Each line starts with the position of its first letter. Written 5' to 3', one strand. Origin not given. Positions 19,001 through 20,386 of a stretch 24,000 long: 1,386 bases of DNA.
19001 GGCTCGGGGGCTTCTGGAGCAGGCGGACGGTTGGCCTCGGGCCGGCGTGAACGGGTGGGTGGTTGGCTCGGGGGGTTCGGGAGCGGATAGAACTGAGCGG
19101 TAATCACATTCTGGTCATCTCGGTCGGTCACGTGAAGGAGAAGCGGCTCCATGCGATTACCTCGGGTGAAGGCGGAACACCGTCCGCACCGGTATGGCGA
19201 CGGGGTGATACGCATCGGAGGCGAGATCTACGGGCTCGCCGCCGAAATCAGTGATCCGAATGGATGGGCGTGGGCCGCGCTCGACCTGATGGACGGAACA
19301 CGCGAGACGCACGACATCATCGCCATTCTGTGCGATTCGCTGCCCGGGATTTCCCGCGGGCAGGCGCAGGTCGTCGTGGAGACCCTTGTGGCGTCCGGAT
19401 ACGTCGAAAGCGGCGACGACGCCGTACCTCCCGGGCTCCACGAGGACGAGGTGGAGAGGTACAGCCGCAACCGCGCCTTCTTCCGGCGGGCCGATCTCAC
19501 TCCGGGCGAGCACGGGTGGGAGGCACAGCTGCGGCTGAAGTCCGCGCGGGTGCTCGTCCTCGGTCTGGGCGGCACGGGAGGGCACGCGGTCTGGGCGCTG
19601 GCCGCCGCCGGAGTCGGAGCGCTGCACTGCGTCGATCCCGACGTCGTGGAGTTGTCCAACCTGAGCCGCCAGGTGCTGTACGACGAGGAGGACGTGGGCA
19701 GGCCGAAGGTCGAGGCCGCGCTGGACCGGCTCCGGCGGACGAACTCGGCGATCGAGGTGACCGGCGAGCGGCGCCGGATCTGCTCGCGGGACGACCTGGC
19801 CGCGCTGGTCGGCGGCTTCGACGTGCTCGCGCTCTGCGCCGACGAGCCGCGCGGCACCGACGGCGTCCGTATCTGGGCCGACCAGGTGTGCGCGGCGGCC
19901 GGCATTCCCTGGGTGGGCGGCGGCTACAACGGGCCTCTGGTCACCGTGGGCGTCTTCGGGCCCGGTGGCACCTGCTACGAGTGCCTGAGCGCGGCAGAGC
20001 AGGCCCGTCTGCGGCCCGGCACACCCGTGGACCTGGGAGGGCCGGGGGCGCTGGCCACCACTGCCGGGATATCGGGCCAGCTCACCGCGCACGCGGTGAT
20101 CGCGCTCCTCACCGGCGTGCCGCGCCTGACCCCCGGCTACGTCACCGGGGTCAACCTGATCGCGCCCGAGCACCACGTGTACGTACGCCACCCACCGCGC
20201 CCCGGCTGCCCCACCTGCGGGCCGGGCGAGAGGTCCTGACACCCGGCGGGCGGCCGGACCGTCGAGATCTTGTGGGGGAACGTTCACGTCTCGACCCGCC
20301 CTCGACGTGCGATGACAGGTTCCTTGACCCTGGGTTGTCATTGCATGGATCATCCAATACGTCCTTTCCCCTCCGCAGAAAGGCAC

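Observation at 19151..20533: Orphan two-gene module: RRE-fused, catalytically intact E1-like adenylyltransferase plus a 35-codon ORF ending in Asn (candidate microcin-C-like or novel E1-dependent RiPP)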

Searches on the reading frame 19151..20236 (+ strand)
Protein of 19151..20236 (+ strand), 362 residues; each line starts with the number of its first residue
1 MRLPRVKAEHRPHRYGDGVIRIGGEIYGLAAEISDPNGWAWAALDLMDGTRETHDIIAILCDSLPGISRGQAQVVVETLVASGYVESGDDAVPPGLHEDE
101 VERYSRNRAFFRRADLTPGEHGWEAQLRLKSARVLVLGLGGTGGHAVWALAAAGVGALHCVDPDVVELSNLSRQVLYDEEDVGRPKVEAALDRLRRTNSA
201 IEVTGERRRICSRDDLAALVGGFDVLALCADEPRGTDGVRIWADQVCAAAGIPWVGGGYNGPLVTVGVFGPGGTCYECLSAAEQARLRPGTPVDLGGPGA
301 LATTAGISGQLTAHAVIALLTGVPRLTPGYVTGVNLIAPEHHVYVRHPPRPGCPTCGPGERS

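Call 5: search_protein_families(library=pfam, proteins=[window:19151-20236:+], max_evalue=1)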
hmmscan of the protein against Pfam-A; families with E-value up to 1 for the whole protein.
window:19151-20236:+ (362 aa): 4 families
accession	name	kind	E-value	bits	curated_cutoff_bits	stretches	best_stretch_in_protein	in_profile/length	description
PF00899.27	ThiF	-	1.7e-43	148.9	28.1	1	122-336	11-219/238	ThiF family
PF21475.2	PaaA-like_N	-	0.052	13.5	27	1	17-59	9-50/60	PaaA-like, N-terminal domain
PF22168.2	DIP2311-like_C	-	0.11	13.2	27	1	63-86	27-50/63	Transcriptional regulator DIP2311-like, C-terminal domain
PF12802.13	MarR_2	-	0.13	12.9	27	1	66-90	31-55/61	MarR family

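Call 6: search_protein_families(library=ncbifam, proteins=[window:19151-20236:+], max_evalue=1)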
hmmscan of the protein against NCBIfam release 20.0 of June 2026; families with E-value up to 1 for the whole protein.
window:19151-20236:+ (362 aa): 28 families (the best 25 are shown)
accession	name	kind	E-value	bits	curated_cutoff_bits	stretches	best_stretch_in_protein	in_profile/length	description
NF004281.0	PRK05690.1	subfamily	5.6e-35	120.8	266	1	96-326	5-219/250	molybdopterin-synthase adenylyltransferase MoeB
TIGR02356.1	adenyl_thiF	equivalog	1.1e-34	119.6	275.25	1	120-316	10-199/203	thiazole biosynthesis adenylyltransferase ThiF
NF006444.0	PRK08762.1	equivalog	6e-34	117.3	449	1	95-360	119-371/387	molybdopterin-synthase adenylyltransferase MoeB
NF047750.1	SAMPActivE1UbaA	equivalog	9.5e-31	107.1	450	1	119-357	20-249/270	SAMP-activating enzyme E1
TIGR02355.1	moeB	equivalog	2.6e-29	102.3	376.55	1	123-329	16-214/240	molybdopterin-synthase adenylyltransferase MoeB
NF004111.0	PRK05600.1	equivalog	4.1e-28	98.6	437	1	119-338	29-244/371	ThiF family adenylyltransferase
NF005902.0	PRK07878.1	equivalog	7.6e-24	84.3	647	1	96-231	15-141/392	adenylyltransferase/sulfurtransferase MoeZ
NF006204.0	PRK08328.1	equivalog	2.4e-23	82.9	339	1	97-323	3-208/231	hypothetical protein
NF005646.0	PRK07411.1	equivalog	1.7e-21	76.8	633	1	96-323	11-223/390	molybdopterin-synthase adenylyltransferase MoeB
NF006395.0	PRK08644.1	equivalog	2.2e-20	73.2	159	1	122-233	21-130/215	sulfur carrier protein ThiS adenylyltransferase ThiF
NF009123.0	PRK12475.1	subfamily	1.6e-19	70.3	510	1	102-279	3-170/338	MoeB/ThiF family adenylyltransferase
NF006077.0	PRK08223.1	equivalog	2.2e-17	62.9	266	1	106-277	7-171/296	hypothetical protein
TIGR02354.1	thiF_fam2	equivalog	1.7e-15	57.4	152.2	1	122-232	12-120/200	thiamine biosynthesis protein ThiF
NF011696.0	PRK15116.1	equivalog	4.9e-12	46.1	304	1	113-210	12-109/268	tRNA cyclic N6-threonylcarbamoyladenosine(37) synthase TcdA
TIGR01408.1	Ube1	subfamily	1.3e-09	36.4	750.05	1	122-212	410-505/1008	ubiquitin-activating enzyme E1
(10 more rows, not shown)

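Call 8: find_homologous_proteins(query=window:19151-20236:+)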
Query window:19151-20236:+ (362 aa): 1559 proteins with E <= 0.001 among 8000 candidates; the best 120 are listed.
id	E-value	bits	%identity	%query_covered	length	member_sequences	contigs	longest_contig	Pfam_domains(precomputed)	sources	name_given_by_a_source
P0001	4.7e-229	778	100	95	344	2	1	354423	PF00899.28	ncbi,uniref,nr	ncbi:HesA/MoeB/ThiF family protein [Sphaerisporangium fuscum]|uniref:HesA/MoeB/ThiF family protein n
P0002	1.4e-176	605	74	99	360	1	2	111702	PF00899.28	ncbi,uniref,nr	ncbi:HesA/MoeB/ThiF family protein [Sinosporangium siamense]|uniref:THIF-type NAD/FAD binding fold d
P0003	3.9e-168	577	72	99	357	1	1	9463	PF00899.28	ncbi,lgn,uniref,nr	ncbi:Molybdopterin or thiamine biosynthesis adenylyltransferase [Sinosporangium album]|uniref:Molybd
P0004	3.0e-161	555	70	98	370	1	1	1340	PF00899.28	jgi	jgi:molybdopterin/thiamine biosynthesis adenylyltransferase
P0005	4.2e-157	541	70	99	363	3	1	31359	PF00899.28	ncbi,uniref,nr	ncbi:HesA/MoeB/ThiF family protein [Sphaerimonospora thailandensis]|uniref:HesA/MoeB/ThiF family pro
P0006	8.7e-157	540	67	98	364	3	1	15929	PF00899.28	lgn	-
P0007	1.1e-155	537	68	97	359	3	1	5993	PF00899.28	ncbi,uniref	ncbi:ThiF family adenylyltransferase [Sphaerisporangium sp. NPDC051017]|uniref:HesA/MoeB/ThiF family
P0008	5.6e-153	528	66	100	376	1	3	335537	PF00899.28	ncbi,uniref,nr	ncbi:hypothetical protein Sme01_15390 [Sphaerisporangium melleum]|uniref:THIF-type NAD/FAD binding f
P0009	6.5e-152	524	67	99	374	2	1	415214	PF00899.28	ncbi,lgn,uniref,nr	ncbi:HesA/MoeB/ThiF family protein [Planotetraspora sp. A-T 1434]|uniref:HesA/MoeB/ThiF family prote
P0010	2.8e-151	522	66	99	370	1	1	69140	PF00899.28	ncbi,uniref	ncbi:ThiF family adenylyltransferase [Streptosporangium sp. NPDC023825]|uniref:HesA/MoeB/ThiF family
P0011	4.6e-151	521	67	99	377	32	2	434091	PF00899.28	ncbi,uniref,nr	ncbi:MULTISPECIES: ThiF family adenylyltransferase [unclassified Microbispora]|uniref:HesA/MoeB/ThiF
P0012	6.4e-151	521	65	99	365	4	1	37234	PF00899.28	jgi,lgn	jgi:molybdopterin/thiamine biosynthesis adenylyltransferase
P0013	2.6e-150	519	65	100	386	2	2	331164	PF00899.28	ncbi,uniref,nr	ncbi:HesA/MoeB/ThiF family protein [Planobispora takensis]|uniref:THIF-type NAD/FAD binding fold dom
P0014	3.2e-150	519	66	100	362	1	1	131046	PF00899.28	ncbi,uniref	ncbi:ThiF family adenylyltransferase [Sphaerisporangium sp. NPDC051017]|uniref:HesA/MoeB/ThiF family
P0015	3.8e-150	518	66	98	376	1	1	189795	PF00899.28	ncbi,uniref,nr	ncbi:HesA/MoeB/ThiF family protein [Sphaerisporangium perillae]|uniref:HesA/MoeB/ThiF family protein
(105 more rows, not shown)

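Call 9: find_related_loci(query=window:19151-20236:+, collection=genome_contigs, flank=5000)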
Query window:19151-20236:+ (362 aa) in genome_contigs; peptide patterns used: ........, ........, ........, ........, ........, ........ (x = any residue, [..] = any of these).
600 stretches matched a pattern (row limit reached: there are more); 556 encode a relative of the query (tblastn E <= 1e-3); the best 80 are kept; 80 distinct loci.
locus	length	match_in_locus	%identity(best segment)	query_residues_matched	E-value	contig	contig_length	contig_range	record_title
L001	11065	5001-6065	67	1-357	6e-153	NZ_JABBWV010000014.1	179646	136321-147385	Microbispora sp. H11081 NODE_14, whole genome shotgun sequence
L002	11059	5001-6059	66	4-357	5e-145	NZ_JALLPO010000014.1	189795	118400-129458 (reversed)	Sphaerisporangium perillae strain NEAU-ZS1 Scaffold14, whole genome shotgun sequence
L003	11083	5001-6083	58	1-362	2e-130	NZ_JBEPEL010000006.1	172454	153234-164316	Streptomyces sp. NPDC000229 NPDC000229_6_D1.ctg-0006, whole genome shotgun sequence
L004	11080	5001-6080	51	4-357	2e-92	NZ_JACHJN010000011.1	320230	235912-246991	Saccharothrix tamanrassetensis strain CECT 8640 Ga0436953_11, whole genome shotgun sequence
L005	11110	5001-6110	50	1-357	5e-92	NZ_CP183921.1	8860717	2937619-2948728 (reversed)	Streptomyces sp. cg28 chromosome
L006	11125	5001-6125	49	1-362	9e-91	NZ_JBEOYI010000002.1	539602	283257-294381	Streptomyces sp. NPDC001904 NPDC001904_73_A11.ctg-0002, whole genome shotgun sequence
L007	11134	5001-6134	48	1-357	2e-89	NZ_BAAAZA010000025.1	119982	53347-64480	Streptomyces lannensis strain JCM 16578 sequence025, whole genome shotgun sequence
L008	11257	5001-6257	43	4-357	1e-88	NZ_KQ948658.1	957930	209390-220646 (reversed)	Streptomyces canus strain DSM 40017 PRJNA299229_s003, whole genome shotgun sequence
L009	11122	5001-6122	49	1-356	7e-87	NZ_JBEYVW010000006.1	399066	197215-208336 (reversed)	Streptomyces sp. NPDC047017 NPDC047017_52_E2.ctg-0006, whole genome shotgun sequence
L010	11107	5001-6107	49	1-356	5e-93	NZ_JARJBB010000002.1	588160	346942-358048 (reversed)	Streptomyces tropicalis strain K1PA1 NODE_2_length_588160_cov_60.924560, whole genome shotgun sequence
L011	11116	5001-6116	48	1-357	5e-87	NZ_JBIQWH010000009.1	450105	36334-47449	Streptomyces sp. WSLK1-3 NODE_9_length_450105_cov_45.245456, whole genome shotgun sequence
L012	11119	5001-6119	46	4-357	8e-87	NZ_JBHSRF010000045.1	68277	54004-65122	Sphaerisporangium aureirubrum strain JCM 30346 GCM70027178_33, whole genome shotgun sequence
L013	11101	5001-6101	48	1-361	1e-86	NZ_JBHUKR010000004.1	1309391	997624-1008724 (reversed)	Amycolatopsis pigmentata strain CGMCC 4.7645 platanus_K_17_124_4, whole genome shotgun sequence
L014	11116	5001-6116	48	1-356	4e-86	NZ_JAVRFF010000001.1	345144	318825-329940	Streptomyces hintoniae strain DSM 41014 NODE_1_length_345144_cov_35.184359, whole genome shotgun sequence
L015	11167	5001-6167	48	1-362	6e-86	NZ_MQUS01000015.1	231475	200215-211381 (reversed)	Streptomyces sp. IMTB 2501 IMTB_2501_contig_28, whole genome shotgun sequence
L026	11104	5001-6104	44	4-357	4e-74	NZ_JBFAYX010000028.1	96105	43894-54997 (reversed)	Streptomyces sp. NPDC051742 NPDC051742_64_H5.ctg-0028, whole genome shotgun sequence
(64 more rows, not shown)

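Call 17: search_protein_families(library=pfam, proteins=[L001:7145-8329:+, L007:6173-7432:+, L007:3328-4692:-, L011:3405-4652:-, L026:7367-7972:+, L011:361-2985:+, L004:6090-8222:-], max_evalue=0.1)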
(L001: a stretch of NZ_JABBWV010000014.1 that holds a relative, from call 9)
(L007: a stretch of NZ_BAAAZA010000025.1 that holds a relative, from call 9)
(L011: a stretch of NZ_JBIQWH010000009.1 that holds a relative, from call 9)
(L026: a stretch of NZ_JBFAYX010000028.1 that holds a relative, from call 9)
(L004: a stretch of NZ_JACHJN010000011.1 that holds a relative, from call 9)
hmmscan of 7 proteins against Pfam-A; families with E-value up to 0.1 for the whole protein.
L001:7145-8329:+ (395 aa): 1 family
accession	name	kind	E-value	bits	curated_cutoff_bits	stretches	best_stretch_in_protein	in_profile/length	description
PF02163.28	Peptidase_M50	-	0.063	13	27.2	0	160-181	8-29/221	Peptidase family M50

L007:6173-7432:+ (420 aa): 1 family
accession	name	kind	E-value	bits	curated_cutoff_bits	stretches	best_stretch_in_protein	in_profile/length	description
PF02163.28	Peptidase_M50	-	0.00032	20.5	27.2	1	173-269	8-106/221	Peptidase family M50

L007:3328-4692:- (455 aa): 2 families
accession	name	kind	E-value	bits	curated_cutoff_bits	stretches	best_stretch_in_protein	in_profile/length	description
PF00246.29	Peptidase_M14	-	2.3e-05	24.6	21.6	1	3-92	10-108/286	Zinc carboxypeptidase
PF11838.14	ERAP1_C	-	0.09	12.6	38.2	0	286-424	33-165/318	ERAP1-like C-terminal domain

L011:3405-4652:- (416 aa): 2 families
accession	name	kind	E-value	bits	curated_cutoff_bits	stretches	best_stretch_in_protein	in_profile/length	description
PF00246.29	Peptidase_M14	-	3.3e-09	37.2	21.6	1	16-106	5-107/286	Zinc carboxypeptidase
PF08134.16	cIII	-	0.066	13.5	25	0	5-23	14-32/37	cIII protein family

L026:7367-7972:+ (202 aa): 1 family
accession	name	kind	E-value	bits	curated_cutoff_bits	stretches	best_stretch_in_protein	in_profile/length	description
PF21806.3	DUF6879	-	2.2e-35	122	23.9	1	23-190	4-166/167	Family of unknown function (DUF6879)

L011:361-2985:+ (875 aa): 3 families
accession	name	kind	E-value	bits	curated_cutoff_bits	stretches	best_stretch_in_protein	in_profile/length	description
PF01433.26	Peptidase_M1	-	2.3e-60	204.3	27.7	1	247-462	3-218/218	Peptidase family M1 domain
PF11838.14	ERAP1_C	-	2.6e-57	195.1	38.2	1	553-862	2-318/318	ERAP1-like C-terminal domain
PF17900.6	Peptidase_M1_N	-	9.7e-14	52.3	25.8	1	119-205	93-186/186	Peptidase M1 N-terminal domain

L004:6090-8222:- (711 aa): 9 families
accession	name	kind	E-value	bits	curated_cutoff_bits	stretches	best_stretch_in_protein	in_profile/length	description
PF13424.12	TPR_12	-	3.7e-13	49.9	30.1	3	499-565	5-73/77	Tetratricopeptide repeat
PF07719.23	TPR_2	-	9.6e-09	35.1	27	0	497-523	1-27/34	Tetratricopeptide repeat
PF00931.28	NB-ARC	-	4e-07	30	23.5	1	75-298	20-246/248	NB-ARC domain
PF13401.12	AAA_22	-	7.3e-05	23.5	27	1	75-167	7-94/130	AAA domain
PF00515.34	TPR_1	-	0.00032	20.8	27.8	0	539-564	3-28/34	Tetratricopeptide repeat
PF13374.12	TPR_10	-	0.0044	17.4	27.5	1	616-649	2-35/42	Tetratricopeptide repeat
PF05729.18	NACHT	-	0.0089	16.3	26.7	1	76-222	3-164/167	NACHT domain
PF25199.1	nSTAND_NTPase5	-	0.032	14.5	34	0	66-98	34-66/145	Novel STAND NTPase 5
PF13176.12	TPR_7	-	0.087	13.4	27.9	0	504-533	6-35/36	Tetratricopeptide repeat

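Call 25: search_solved_structures(query=window:19151-20236:+, max_evalue=0.001, show_alignments=0)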
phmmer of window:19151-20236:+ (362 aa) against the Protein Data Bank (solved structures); distinct sequences matched with E-value up to 0.001: 70 (the best 60 are shown).
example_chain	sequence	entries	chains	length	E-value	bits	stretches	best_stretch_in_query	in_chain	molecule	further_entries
1jw9_B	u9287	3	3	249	4.3e-28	101.7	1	122-357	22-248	MOLYBDOPTERIN BIOSYNTHESIS MOEB PROTEIN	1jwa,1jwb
5ff5_A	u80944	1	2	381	6.8e-25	91.1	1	4-204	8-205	PaaA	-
3h5n_A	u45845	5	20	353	7.2e-24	87.7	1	99-280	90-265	MccB protein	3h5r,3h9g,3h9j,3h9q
3h5a_A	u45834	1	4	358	7.4e-24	87.7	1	99-280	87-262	MccB protein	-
6om4_A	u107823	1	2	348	1.2e-23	87.1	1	99-280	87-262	MccB protein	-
1zfn_A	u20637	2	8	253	1e-21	80.7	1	121-357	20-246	Adenylyltransferase thiF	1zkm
1zud_1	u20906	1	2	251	1.1e-21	80.5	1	122-357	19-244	Adenylyltransferase thiF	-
6yub_B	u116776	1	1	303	2.8e-18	69.4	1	95-328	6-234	Adenylyltransferase and sulfurtransferase uba4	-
6z6s_DDD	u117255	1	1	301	4.2e-18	68.8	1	96-327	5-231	Adenylyltransferase and sulfurtransferase uba4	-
6yuc_D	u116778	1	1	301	4.2e-18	68.8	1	96-327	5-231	Adenylyltransferase and sulfurtransferase uba4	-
9jtc_A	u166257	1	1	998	8.3e-18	67.8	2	122-205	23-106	UBA7 protein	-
6yub_A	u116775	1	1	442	8.6e-18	67.7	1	95-327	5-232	Adenylyltransferase and sulfurtransferase uba4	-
8se9_A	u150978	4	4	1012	1.4e-17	67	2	124-207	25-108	Ubiquitin-like modifier-activating enzyme 7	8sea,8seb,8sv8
8oif_A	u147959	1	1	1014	1.4e-17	67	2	124-207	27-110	Ubiquitin-like modifier-activating enzyme 7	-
5tr4_A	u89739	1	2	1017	4.1e-15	58.9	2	122-258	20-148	Ubiquitin-activating enzyme E1 1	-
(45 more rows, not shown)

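Call 29: search_protein_families(library=pfam, alignment_id=A1, max_evalue=0.01)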
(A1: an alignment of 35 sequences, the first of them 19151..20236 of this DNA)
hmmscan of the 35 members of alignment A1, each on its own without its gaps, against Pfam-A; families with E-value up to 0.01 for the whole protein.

A. member 1, window:19151-20236:+ (362 aa): 1 family
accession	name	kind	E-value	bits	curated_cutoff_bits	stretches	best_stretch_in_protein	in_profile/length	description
PF00899.27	ThiF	-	1.7e-43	148.9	28.1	1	122-336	11-219/238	ThiF family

B. families by the number of members that match (of 35 scanned): 5 families
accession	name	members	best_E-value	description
PF00899.27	ThiF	35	1.8e-50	ThiF family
PF21475.2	PaaA-like_N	12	8.4e-07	PaaA-like, N-terminal domain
PF05402.18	PqqD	2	0.0037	Coenzyme PQQ synthesis protein D (PqqD)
PF03435.24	Sacchrp_dh_NADP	1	0.00083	Saccharopine dehydrogenase NADP binding domain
PF02826.25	2-Hacid_dh_C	1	0.0061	D-isomer specific 2-hydroxyacid dehydrogenase, NAD binding domain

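Call 36: predict_structure(alignment_id=A1)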
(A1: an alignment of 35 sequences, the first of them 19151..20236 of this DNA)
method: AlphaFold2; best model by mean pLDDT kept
length: 362 residues; sequences in the alignment: 35
mean_pLDDT: 89.4   pTM: 0.88
mean pLDDT of the five models: 89.4, 89.2, 87.9, 87.3, 84.9
residues with pLDDT >= 90: 247; 70-90: 88; 50-70: 24; < 50: 3
segments of 3 or more residues with pLDDT < 50: 360-362
pLDDT, mean of each block of 10 residues (from residue 1): 86 95 79 94 96 96 95 96 84 87 91 80 90 97 95 97 94 86 97 94 96 94 96 72 95 92 92 93 81 56 88 97 91 87 90 80 39
secondary structure, 60 per line:
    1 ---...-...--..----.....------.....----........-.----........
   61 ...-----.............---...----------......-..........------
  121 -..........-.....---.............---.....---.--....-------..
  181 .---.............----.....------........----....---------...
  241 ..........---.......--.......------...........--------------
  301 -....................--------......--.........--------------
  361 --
elements in order: E4-6 E19-23 E30-34 H39-46 H53-63 H69-81 E85-87 H98-103 H105-114 H122-131 E133-137 H141-153 E157-161 H168-171 H186-197 E202-206 H213-220 E225-228 H238-250 E254-260 E263-269 H276-286 H302-321 E330-335 E338-346
